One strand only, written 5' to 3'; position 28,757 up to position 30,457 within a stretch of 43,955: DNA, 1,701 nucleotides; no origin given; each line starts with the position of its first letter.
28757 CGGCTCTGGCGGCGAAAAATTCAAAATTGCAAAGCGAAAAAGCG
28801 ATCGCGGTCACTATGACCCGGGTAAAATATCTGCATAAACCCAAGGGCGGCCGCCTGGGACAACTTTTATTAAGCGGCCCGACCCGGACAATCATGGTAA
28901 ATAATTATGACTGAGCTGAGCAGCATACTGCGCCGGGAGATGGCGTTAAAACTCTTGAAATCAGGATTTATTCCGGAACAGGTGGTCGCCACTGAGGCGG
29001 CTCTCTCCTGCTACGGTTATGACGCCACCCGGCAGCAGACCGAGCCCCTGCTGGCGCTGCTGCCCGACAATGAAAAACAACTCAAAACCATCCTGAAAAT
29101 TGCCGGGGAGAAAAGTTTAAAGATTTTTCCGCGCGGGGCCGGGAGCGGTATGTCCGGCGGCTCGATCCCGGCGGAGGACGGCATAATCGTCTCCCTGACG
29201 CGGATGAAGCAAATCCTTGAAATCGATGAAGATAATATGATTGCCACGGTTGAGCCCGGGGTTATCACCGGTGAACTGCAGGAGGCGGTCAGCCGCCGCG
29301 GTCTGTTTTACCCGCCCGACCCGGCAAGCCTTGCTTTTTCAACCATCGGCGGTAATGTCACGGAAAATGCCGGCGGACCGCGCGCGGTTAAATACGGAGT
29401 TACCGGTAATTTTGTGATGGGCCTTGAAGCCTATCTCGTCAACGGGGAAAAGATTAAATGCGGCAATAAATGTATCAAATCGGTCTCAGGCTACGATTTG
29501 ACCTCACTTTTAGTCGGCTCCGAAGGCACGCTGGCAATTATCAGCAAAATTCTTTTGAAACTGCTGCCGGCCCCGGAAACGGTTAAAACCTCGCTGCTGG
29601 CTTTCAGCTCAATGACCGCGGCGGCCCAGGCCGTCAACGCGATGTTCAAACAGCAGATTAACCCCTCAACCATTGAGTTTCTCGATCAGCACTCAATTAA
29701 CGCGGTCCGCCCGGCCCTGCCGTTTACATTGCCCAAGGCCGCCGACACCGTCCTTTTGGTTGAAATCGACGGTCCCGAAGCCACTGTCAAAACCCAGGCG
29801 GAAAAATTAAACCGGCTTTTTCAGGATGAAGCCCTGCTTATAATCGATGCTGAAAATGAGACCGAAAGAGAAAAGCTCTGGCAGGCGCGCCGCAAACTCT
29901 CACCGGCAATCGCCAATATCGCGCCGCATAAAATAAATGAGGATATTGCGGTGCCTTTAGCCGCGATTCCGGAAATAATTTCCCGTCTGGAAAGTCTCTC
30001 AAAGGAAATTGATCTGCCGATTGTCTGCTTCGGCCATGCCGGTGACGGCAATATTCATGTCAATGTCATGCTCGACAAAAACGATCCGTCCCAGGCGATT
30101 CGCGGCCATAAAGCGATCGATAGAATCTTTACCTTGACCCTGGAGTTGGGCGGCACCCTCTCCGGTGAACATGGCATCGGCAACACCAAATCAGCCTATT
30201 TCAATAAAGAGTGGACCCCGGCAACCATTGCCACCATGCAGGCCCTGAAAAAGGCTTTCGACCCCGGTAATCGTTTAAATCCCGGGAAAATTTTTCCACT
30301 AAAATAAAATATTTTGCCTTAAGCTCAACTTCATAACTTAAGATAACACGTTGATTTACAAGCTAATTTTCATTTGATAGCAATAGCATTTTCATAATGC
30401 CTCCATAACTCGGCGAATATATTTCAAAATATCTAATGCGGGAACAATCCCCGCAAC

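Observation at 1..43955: Hyper-dense family of modular H-M repeats occupies most intergenic spacers (9 loci, about 15 full units, 17 H hairpins in 44 kb)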

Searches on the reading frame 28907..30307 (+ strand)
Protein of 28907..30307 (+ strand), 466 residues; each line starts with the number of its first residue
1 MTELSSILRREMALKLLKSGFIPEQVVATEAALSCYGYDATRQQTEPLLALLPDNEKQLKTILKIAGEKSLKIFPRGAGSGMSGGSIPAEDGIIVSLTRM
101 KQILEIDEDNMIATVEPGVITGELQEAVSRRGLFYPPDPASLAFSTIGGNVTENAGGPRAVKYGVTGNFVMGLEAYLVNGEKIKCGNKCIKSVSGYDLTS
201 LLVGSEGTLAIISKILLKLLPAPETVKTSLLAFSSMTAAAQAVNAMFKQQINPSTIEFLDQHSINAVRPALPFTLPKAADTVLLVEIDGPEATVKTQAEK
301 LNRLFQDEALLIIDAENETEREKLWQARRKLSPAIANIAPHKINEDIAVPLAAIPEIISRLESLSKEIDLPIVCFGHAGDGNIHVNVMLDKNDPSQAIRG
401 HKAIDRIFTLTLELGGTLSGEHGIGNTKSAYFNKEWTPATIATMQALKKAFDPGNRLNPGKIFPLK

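Call 11: search_protein_families(library=pfam, proteins=[window:28907-30307:+])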
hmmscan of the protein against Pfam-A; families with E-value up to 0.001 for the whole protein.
window:28907-30307:+ (466 aa): 2 families
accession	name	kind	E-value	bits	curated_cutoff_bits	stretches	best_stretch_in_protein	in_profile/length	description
PF02913.24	FAD-oxidase_C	-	9.5e-66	222.4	21.2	1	223-462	2-248/248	FAD linked oxidases, C-terminal domain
PF01565.28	FAD_binding_4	-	1e-39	135.9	26.4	1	47-186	1-139/139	FAD binding domain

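Call 24: find_homologous_proteins(query=window:28907-30307:+, max_evalue=1e-100)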
Query window:28907-30307:+ (466 aa): 6838 proteins with E <= 1e-100 among 8000 candidates; the best 120 are listed.
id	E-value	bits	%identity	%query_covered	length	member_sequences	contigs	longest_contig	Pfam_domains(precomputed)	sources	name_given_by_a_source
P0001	0.0e+0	1021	100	100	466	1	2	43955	PF01565.29,PF02913.25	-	-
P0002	3.3e-274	928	89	100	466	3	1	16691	PF01565.29,PF02913.25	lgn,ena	-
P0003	7.2e-270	913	88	100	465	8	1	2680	PF01565.29,PF02913.25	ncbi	-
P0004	2.0e-264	895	86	100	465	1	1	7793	PF01565.29,PF02913.25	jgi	-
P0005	1.1e-262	890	88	97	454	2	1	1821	PF01565.29,PF02913.25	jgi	jgi:glycolate oxidase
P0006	4.9e-252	855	84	100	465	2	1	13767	PF01565.29,PF02913.25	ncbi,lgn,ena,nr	ncbi:FAD-binding protein [bacterium]|nr:FAD-binding protein [bacterium]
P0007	1.3e-251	853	83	100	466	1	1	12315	PF01565.29,PF02913.25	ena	-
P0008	3.4e-251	852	82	100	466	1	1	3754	PF01565.29,PF02913.25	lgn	-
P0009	9.5e-248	841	81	100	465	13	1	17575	PF01565.29,PF02913.25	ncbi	-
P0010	2.0e-234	797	76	100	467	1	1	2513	PF01565.29,PF02913.25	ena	-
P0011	2.1e-231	787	75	100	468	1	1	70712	PF01565.29,PF02913.25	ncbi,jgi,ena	-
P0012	3.6e-231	786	76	100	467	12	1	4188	PF01565.29,PF02913.25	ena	-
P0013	1.4e-229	781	76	98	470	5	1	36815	PF01565.29,PF02913.25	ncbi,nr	ncbi:MAG: FAD-binding protein [Deltaproteobacteria bacterium]|nr:FAD-binding protein [Candidatus Tha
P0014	1.2e-228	778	74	100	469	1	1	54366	PF01565.29,PF02913.25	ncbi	-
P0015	3.0e-227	773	74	100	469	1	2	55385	PF01565.29,PF02913.25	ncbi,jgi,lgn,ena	-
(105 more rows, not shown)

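Call 25: find_encoding_contigs(protein=P0002, flank=10000, max_places=2)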
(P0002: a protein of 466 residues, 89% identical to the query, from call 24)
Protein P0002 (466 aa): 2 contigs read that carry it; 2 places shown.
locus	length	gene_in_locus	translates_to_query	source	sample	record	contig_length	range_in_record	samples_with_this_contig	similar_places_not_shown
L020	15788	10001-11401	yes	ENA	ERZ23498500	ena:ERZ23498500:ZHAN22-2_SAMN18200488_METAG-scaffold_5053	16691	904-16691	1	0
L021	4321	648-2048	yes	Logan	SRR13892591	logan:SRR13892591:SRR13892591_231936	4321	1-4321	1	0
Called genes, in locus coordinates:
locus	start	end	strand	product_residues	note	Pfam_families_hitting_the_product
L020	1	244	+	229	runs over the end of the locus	PF14334:DUF4390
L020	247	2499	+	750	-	PF19312:NtrY_N, PF00672:HAMP, PF00989:PAS, PF08448:PAS_4 (weak), PF13426:PAS_9, PF00512:HisKA, PF02518:HATPase_c, PF14501:HATPase_c_5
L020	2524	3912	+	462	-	PF00004:AAA (faint), PF00072:Response_reg, PF00158:Sigma54_activat, PF14532:Sigma54_activ_2, PF07728:AAA_5 (weak), PF25601:AAA_lid_14, PF02954:HTH_8 (weak)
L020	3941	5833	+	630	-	PF02518:HATPase_c, PF00204:DNA_gyraseB, PF01751:Toprim, PF00986:DNA_gyraseB_C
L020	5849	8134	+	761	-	PF00521:DNA_topoisoIV, PF03989:DNA_gyraseA_C (faint)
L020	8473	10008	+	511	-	PF05833:NFACT_N, PF05670:NFACT-R_1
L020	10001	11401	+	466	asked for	PF01565:FAD_binding_4, PF02913:FAD-oxidase_C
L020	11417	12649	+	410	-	PF13183:Fer4_8, PF13534:Fer4_17 (weak), PF02754:CCG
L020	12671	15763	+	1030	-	PF00989:PAS (faint), PF13426:PAS_9 (faint), PF00512:HisKA, PF02518:HATPase_c, PF00072:Response_reg, PF01627:Hpt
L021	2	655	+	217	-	?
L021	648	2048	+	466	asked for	PF01565:FAD_binding_4, PF02913:FAD-oxidase_C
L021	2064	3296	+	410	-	PF13183:Fer4_8, PF13534:Fer4_17 (weak), PF02754:CCG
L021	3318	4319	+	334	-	?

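Call 26: find_encoding_contigs(protein=P0006, flank=10000, max_places=2)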
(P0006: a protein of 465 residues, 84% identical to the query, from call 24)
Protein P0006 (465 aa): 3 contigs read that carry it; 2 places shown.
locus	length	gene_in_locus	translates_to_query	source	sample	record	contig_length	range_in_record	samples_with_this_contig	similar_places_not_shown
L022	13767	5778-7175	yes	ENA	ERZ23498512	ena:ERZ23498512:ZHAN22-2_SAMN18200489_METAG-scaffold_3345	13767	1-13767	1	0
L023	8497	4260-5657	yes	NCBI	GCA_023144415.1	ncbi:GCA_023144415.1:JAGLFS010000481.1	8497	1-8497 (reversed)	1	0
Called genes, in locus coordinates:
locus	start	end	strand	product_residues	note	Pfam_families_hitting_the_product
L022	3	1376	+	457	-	PF00204:DNA_gyraseB, PF01751:Toprim, PF00986:DNA_gyraseB_C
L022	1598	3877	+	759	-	PF00521:DNA_topoisoIV, PF03989:DNA_gyraseA_C (faint)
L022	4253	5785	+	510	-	PF05833:NFACT_N, PF05670:NFACT-R_1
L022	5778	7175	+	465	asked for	PF01565:FAD_binding_4, PF02913:FAD-oxidase_C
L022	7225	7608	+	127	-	PF00072:Response_reg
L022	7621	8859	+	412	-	PF13183:Fer4_8, PF13534:Fer4_17 (weak), PF02754:CCG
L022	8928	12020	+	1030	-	PF00512:HisKA, PF02518:HATPase_c, PF00072:Response_reg, PF01627:Hpt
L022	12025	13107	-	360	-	PF01264:Chorismate_synt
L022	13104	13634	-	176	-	PF01202:SKI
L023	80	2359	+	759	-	PF00521:DNA_topoisoIV, PF03989:DNA_gyraseA_C (faint)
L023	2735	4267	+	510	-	PF05833:NFACT_N, PF05670:NFACT-R_1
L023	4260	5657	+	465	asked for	PF01565:FAD_binding_4, PF02913:FAD-oxidase_C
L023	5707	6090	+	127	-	PF00072:Response_reg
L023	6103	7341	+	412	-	PF13183:Fer4_8, PF13534:Fer4_17 (weak), PF02754:CCG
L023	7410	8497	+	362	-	?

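Call 27: find_encoding_contigs(protein=P0009, flank=10000, max_places=2)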
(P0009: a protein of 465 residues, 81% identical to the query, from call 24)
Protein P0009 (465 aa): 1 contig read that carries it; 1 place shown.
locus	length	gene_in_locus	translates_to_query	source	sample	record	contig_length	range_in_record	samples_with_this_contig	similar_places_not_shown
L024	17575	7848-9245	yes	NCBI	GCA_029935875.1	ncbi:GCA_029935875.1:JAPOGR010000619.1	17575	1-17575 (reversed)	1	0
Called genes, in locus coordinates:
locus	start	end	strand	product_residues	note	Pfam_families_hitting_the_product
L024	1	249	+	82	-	?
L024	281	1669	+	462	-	PF00004:AAA (faint), PF00072:Response_reg, PF00158:Sigma54_activat, PF14532:Sigma54_activ_2, PF07728:AAA_5 (weak), PF25601:AAA_lid_14, PF02954:HTH_8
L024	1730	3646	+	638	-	PF02518:HATPase_c, PF00204:DNA_gyraseB, PF01751:Toprim, PF00986:DNA_gyraseB_C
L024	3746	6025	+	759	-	PF00521:DNA_topoisoIV, PF03989:DNA_gyraseA_C (faint)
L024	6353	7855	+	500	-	PF05833:NFACT_N, PF05670:NFACT-R_1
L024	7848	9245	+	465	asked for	PF01565:FAD_binding_4, PF02913:FAD-oxidase_C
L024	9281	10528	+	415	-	PF13183:Fer4_8, PF13534:Fer4_17 (weak), PF02754:CCG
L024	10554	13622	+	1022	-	PF00512:HisKA, PF02518:HATPase_c, PF00072:Response_reg, PF01627:Hpt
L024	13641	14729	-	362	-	PF01264:Chorismate_synt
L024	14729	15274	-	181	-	PF01202:SKI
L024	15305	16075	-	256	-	PF02463:SMC_N (weak), PF00005:ABC_tran, PF13304:AAA_21 (weak)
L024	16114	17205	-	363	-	PF00528:BPD_transp_1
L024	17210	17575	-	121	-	?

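Call 41: list_cluster_members(proteins=[P0013, P0006, P0011])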
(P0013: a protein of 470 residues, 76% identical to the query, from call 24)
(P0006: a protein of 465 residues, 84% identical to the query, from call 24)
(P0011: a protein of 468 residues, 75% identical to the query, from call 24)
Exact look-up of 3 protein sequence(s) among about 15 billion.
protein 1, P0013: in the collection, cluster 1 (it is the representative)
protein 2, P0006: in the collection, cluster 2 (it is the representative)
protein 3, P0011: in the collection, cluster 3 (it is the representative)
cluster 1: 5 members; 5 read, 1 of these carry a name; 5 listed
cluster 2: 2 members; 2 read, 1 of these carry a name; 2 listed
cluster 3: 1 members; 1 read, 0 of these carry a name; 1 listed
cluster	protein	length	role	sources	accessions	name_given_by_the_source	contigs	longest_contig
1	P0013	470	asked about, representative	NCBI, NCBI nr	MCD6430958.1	MAG: FAD-binding protein [Deltaproteobacteria bacterium] | FAD-binding protein [Candidatus Tharpella sp.]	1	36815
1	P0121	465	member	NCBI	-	-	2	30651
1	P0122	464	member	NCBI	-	-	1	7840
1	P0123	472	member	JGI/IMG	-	-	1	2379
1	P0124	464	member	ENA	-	-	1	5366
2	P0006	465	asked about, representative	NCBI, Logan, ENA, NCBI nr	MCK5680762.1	FAD-binding protein [bacterium]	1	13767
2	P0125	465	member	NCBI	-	-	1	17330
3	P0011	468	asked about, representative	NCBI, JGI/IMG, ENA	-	-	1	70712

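Call 49: find_encoding_contigs(protein=window:28907-30307:+, flank=3000, max_places=6)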
Protein window:28907-30307:+ (466 aa): 2 contigs read that carry it; 2 places shown.
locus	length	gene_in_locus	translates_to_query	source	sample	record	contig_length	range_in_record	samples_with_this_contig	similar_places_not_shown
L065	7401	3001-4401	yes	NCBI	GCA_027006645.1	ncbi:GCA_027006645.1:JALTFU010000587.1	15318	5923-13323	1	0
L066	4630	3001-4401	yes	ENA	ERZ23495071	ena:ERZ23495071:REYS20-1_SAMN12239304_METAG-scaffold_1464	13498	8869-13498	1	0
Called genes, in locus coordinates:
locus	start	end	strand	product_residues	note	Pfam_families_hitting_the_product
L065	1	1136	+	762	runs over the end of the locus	PF00521:DNA_topoisoIV, PF03989:DNA_gyraseA_C (faint)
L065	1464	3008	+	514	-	PF05833:NFACT_N, PF05670:NFACT-R_1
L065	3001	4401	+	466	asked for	PF01565:FAD_binding_4, PF02913:FAD-oxidase_C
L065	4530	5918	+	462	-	PF13183:Fer4_8, PF13534:Fer4_17 (weak), PF02754:CCG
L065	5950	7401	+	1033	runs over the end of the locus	PF00512:HisKA, PF02518:HATPase_c, PF23198:PDE8A_N (weak), PF00072:Response_reg, PF01627:Hpt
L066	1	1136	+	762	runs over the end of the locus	PF00521:DNA_topoisoIV, PF03989:DNA_gyraseA_C (faint)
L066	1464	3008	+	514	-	PF05833:NFACT_N, PF05670:NFACT-R_1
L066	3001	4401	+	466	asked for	PF01565:FAD_binding_4, PF02913:FAD-oxidase_C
